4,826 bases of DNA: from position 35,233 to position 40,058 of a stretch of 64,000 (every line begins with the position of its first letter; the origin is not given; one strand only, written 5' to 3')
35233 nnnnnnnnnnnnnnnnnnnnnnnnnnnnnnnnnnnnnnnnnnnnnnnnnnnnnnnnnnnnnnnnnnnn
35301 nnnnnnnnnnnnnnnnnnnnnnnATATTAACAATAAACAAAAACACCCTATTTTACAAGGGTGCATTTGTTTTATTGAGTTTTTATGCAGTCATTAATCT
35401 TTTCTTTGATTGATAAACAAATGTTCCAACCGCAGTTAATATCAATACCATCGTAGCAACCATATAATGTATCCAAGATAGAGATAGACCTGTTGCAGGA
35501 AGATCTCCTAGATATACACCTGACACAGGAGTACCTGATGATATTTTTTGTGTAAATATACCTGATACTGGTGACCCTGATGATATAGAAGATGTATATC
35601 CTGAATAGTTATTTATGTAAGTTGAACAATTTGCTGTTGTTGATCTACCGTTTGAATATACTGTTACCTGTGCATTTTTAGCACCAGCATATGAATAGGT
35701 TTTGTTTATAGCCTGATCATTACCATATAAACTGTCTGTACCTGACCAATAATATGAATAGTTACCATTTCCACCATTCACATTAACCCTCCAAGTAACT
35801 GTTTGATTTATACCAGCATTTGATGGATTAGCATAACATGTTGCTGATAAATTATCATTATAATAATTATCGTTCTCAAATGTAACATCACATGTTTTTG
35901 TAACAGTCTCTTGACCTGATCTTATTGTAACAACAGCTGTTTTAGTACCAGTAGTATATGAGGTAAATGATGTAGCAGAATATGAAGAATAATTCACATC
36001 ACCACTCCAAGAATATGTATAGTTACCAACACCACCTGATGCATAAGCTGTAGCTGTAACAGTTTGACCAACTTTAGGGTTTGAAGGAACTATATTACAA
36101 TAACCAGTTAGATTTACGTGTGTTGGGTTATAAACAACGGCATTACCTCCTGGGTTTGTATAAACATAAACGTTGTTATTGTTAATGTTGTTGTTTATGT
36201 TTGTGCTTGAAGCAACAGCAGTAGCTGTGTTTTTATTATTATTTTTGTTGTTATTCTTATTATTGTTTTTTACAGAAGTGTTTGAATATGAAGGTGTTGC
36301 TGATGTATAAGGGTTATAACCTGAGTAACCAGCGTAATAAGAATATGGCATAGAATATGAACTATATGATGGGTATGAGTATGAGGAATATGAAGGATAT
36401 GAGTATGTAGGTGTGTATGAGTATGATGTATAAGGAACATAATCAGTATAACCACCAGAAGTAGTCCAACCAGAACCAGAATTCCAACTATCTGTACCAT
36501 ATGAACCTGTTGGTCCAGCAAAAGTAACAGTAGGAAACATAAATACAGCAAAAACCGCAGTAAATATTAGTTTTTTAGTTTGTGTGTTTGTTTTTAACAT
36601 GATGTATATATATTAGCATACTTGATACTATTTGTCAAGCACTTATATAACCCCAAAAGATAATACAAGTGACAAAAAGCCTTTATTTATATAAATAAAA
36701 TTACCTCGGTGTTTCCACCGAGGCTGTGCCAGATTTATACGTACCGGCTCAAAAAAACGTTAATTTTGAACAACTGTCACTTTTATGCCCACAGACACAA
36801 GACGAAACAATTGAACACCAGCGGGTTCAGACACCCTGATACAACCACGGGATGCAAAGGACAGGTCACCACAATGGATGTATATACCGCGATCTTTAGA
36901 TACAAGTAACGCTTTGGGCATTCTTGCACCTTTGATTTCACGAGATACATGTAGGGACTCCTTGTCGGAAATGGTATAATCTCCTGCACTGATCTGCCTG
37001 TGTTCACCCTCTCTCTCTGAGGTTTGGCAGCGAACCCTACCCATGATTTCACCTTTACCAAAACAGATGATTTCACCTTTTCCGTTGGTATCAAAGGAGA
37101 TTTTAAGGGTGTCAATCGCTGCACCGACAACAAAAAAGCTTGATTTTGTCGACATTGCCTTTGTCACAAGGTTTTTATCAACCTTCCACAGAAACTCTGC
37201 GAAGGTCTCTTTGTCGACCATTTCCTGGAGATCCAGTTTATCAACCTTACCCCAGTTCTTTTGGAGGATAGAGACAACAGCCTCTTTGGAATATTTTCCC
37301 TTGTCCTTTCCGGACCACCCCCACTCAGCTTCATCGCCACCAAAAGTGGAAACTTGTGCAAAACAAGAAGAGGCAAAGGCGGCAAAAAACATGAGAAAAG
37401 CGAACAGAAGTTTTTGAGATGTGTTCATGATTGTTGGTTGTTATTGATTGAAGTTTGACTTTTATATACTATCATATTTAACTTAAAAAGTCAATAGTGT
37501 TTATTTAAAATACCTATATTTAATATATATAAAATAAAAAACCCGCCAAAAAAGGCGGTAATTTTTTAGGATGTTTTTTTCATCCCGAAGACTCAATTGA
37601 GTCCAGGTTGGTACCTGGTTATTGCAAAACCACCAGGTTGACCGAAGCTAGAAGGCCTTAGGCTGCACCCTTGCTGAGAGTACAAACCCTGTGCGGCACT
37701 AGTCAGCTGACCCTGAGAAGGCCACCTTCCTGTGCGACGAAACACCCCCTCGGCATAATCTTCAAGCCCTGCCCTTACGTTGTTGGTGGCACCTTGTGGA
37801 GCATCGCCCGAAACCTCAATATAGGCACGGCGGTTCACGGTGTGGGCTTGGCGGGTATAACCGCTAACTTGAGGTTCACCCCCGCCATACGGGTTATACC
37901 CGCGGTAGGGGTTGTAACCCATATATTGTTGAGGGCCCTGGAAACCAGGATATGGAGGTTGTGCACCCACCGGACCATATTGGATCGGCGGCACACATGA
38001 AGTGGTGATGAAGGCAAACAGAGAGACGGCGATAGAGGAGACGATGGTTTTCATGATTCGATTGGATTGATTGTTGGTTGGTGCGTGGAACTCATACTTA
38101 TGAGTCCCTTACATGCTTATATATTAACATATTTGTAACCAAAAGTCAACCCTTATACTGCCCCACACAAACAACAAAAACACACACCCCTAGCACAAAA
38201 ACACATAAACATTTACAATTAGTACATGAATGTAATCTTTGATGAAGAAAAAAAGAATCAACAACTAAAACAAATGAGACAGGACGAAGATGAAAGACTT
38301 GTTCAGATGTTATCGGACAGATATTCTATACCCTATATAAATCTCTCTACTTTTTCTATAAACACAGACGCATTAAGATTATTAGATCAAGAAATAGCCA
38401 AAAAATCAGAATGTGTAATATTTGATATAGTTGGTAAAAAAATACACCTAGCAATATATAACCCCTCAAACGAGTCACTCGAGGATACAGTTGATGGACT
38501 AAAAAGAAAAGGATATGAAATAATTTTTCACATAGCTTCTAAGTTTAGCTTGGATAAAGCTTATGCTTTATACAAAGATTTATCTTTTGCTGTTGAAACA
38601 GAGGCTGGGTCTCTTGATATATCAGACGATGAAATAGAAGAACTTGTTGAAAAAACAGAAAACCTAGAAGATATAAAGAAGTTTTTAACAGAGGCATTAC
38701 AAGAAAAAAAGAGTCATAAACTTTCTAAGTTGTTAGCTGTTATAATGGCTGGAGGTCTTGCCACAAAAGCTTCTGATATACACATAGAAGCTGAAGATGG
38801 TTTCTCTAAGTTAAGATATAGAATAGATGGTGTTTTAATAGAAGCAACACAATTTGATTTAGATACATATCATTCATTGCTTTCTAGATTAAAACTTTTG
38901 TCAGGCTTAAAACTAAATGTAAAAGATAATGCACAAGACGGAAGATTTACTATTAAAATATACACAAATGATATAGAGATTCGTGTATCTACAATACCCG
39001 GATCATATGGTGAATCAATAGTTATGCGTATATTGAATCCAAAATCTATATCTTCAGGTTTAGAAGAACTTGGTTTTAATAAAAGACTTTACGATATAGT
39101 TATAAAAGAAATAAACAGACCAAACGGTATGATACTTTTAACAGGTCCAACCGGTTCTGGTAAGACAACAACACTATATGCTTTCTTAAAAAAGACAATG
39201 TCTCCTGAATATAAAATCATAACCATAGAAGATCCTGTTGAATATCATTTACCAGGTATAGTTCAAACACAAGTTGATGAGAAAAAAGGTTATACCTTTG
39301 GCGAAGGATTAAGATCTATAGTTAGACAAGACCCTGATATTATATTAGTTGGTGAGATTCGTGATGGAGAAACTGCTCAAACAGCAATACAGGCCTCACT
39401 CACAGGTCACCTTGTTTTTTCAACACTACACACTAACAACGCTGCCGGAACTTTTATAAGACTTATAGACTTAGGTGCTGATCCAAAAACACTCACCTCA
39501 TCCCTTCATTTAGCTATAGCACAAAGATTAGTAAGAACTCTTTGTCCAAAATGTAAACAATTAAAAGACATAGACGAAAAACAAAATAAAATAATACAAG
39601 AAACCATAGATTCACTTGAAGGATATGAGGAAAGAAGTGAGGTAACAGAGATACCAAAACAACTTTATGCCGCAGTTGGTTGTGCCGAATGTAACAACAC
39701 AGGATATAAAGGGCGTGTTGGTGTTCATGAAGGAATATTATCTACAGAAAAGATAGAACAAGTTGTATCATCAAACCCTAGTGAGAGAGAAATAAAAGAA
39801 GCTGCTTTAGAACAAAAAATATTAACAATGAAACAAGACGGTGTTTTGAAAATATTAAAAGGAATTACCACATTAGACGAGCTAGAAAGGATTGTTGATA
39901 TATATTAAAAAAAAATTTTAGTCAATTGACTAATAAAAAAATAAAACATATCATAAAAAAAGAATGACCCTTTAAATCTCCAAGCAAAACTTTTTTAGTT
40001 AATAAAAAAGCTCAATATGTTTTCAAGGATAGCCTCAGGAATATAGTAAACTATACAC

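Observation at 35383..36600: LPATG-anchored surface protein with Tyr/Ser-rich and (NNNK)n repeats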

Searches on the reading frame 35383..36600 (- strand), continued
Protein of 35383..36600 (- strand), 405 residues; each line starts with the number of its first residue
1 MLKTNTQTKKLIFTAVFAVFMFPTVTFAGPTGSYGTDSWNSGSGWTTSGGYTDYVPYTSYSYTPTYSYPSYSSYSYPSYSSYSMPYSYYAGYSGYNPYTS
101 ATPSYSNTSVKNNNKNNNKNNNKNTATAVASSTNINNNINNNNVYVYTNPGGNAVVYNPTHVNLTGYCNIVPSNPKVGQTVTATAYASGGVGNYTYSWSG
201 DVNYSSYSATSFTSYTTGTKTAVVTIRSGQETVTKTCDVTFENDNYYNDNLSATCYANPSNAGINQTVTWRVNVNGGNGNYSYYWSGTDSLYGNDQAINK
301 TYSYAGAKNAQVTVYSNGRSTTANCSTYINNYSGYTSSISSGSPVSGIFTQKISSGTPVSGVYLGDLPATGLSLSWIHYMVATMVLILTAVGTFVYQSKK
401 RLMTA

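Call 84: search_protein_families(library=phrogs, proteins=[window:35383-36600:-, L005:8838-9569:+, L023:9150-9905:+], max_evalue=0.01)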
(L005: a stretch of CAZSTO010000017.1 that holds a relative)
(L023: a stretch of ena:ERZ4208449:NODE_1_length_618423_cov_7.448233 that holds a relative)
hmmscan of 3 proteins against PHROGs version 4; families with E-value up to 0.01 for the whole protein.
window:35383-36600:- (405 aa): 0 families

L005:8838-9569:+ (243 aa): 0 families

L023:9150-9905:+ (251 aa): 1 family
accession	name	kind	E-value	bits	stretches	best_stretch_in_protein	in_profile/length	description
phrog_1501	-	unknown function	1.8e-06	28.9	1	136-224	23-119/159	-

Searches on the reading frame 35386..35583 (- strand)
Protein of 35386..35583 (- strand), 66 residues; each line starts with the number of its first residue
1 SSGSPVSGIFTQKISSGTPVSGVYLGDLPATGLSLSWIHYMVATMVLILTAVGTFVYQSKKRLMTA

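Call 31: find_homologous_proteins(query=window:35386-35583:-, max_evalue=0.01)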
Query seq(66 aa) (66 aa): 2 proteins with E <= 0.01 among 2 candidates.
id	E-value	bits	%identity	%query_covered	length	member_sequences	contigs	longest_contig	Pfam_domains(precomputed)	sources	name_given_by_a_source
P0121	4.6e-33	129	95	100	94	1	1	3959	-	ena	-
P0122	4.8e-18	82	73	95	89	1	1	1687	-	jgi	jgi:hypothetical protein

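Call 72: search_protein_representatives(alignment_id=A5)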
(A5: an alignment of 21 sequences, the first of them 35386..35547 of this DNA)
Query: 21 sequences, 53 profile positions. Proteins with E-value up to 0.001 (for the whole library): 451; up to 1e-10: 191; up to 1e-30: 0. The best 150 are listed.
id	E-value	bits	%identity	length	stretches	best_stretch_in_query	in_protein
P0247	1.3e-21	92.1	-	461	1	1-50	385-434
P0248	3.7e-21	90.7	-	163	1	1-50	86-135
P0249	2.7e-20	87.9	-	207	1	3-51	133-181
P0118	1.1e-19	86.0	-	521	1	2-51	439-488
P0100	1.1e-19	86.0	-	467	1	1-50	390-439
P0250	1.2e-19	85.9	-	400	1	1-50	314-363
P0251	1.2e-19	85.8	-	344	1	1-52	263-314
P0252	4.6e-19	84.0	-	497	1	2-51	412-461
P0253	7.9e-19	83.2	-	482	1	2-51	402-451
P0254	1.0e-18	82.9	-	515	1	4-52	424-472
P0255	2.8e-18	81.5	-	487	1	3-51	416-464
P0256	4.2e-18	80.9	-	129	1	5-52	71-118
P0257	6.8e-18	80.2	-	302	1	2-52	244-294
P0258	7.2e-18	80.2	-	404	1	3-51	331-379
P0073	9.7e-18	79.8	-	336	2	1-52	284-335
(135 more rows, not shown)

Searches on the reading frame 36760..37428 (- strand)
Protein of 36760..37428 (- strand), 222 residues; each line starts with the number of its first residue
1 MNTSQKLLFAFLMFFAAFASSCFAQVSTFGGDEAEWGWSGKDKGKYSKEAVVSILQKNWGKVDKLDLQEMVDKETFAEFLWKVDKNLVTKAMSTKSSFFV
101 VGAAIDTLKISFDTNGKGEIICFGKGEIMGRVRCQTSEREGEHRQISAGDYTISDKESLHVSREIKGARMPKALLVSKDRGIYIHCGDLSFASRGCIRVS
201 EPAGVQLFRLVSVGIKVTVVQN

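Call 8: search_protein_families(library=pfam, proteins=[window:36760-37428:-], max_evalue=0.01)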
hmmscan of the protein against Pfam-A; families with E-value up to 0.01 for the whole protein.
window:36760-37428:- (222 aa): 2 families
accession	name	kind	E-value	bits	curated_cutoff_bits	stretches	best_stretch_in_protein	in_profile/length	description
PF18925.5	DUF5675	-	3.5e-05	24.1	26.7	1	122-201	12-88/114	Family of unknown function (DUF5675)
PF03734.19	YkuD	-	3.9e-05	24.7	23.4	1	173-219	91-146/146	L,D-transpeptidase catalytic domain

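Call 58: search_solved_structures(query=A4, max_evalue=1, show_alignments=1)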
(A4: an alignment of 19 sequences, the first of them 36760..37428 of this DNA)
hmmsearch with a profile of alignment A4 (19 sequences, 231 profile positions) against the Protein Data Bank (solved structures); distinct sequences matched with E-value up to 1: 41.
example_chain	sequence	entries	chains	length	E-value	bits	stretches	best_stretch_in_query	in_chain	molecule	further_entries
6d51_A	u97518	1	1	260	6.7e-05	25.8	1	147-228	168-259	Probable L,D-transpeptidase 3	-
6d4k_A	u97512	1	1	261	6.8e-05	25.8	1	147-228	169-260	Probable L,D-transpeptidase 3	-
4k73_A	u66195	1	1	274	7.2e-05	25.7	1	147-228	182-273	L,D-transpeptidase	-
3zg4_A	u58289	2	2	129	0.00036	23.4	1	126-227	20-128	ERFK/YBIS/YCFS/YNHG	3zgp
5uwv_B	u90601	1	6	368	0.00064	22.6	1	127-228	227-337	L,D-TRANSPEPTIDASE 2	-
6fj1_A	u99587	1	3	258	0.0007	22.5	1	126-227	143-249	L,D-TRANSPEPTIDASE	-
1zat_A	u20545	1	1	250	0.0011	21.9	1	126-227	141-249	L,D-transpeptidase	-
4xxt_A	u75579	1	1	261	0.0015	21.4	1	130-226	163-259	Fusion of predicted Zn-dependent amidase/peptidase (Cell wall hydrolase/DD-carboxypeptidas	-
7a11_A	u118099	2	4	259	0.0025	20.7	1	128-228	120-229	L,D-transpeptidase 2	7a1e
7a1c_A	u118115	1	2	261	0.0025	20.7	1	128-228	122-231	L,D-transpeptidase 2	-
4huc_A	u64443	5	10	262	0.0025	20.7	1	128-228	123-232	PROBABLE CONSERVED LIPOPROTEIN LPPS | L,D-transpeptidase 2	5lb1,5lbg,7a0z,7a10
3vyo_A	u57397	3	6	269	0.0026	20.6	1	128-228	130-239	Probable conserved lipoprotein LPPS | L,D-transpeptidase 2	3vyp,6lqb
6iyv_B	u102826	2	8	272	0.0027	20.6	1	128-228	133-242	L,D-transpeptidase 2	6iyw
4gsq_A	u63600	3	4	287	0.003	20.4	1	128-228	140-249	Probable conserved lipoprotein LPPS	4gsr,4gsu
3tur_A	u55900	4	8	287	0.003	20.4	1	128-228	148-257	Mycobacteria Tuberculosis LD-transpeptidase type 2 | LD-transpeptidase type 2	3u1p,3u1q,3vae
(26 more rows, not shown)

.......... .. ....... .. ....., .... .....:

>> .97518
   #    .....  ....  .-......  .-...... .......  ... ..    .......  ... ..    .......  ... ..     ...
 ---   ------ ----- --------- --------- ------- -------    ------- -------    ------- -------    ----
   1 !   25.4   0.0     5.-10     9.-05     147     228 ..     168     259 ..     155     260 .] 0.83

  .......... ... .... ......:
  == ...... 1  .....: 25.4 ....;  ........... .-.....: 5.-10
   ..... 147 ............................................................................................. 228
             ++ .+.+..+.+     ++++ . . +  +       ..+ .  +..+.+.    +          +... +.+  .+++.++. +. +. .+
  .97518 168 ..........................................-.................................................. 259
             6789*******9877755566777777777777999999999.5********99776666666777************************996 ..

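Call 80: search_protein_families(library=ncbifam, proteins=[window:36760-37428:-], max_evalue=0.01)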
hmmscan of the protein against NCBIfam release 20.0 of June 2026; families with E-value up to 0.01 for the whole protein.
window:36760-37428:- (222 aa): 2 families
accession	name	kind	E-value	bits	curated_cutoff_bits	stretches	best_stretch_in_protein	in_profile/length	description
NF009120.0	PRK12472.1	subfamily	0.0012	17.7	369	1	143-220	85-163/508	hypothetical protein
NF004785.0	PRK06132.1-2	subfamily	0.0036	16.6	169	1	147-221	98-173/353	hypothetical protein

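Call 84: search_protein_families(library=phrogs, proteins=[window:36760-37428:-], max_evalue=0.01)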
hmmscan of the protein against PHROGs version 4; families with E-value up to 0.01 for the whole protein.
window:36760-37428:- (222 aa): 0 families

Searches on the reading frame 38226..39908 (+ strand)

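Call 8: search_protein_families(library=pfam, proteins=[window:38226-39908:+], max_evalue=0.01)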
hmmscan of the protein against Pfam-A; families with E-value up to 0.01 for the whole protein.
window:38226-39908:+ (560 aa): 14 families
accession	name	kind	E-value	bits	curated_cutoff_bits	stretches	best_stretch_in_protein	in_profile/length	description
PF00437.27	T2SSE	-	6.8e-119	397.3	24.9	1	160-555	2-370/370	Type II/IV secretion system protein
PF05157.20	MshEN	-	2.1e-10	40.9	23.1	1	33-114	1-81/90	MshEN domain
PF20720.3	nSTAND3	-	5.9e-06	26.5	27.2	1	295-339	12-56/155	Novel STAND NTPase 3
PF12775.13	AAA_7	-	0.00018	21.5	25.8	1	289-334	22-67/181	P-loop containing dynein motor region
PF13401.12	AAA_22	-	0.00025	21.8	27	1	299-325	4-30/130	AAA domain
PF25199.1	nSTAND_NTPase5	-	0.00037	20.8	34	1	295-342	36-84/145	Novel STAND NTPase 5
PF03215.21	Rad17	-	0.00065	20.1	23.8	0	297-355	42-94/186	Rad17 P-loop domain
PF13173.12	AAA_14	-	0.00072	20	27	1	301-340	3-43/129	AAA domain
PF13191.12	AAA_16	-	0.0012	19.8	32.6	1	297-434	20-123/167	AAA ATPase domain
PF13555.12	AAA_29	-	0.0012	19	27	1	299-320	21-42/61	P-loop containing region of AAA domain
PF08439.15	Peptidase_M3_N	-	0.0023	18.5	25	0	131-168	4-40/70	Oligopeptidase F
PF00004.35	AAA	-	0.0063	17.4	21.2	0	303-378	1-66/131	ATPase family associated with various cellular activities (AAA)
PF13476.12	AAA_23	-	0.0088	17.1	27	1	295-320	14-39/201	AAA domain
PF00005.33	ABC_tran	-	0.009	17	25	0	300-331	11-42/137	ABC transporter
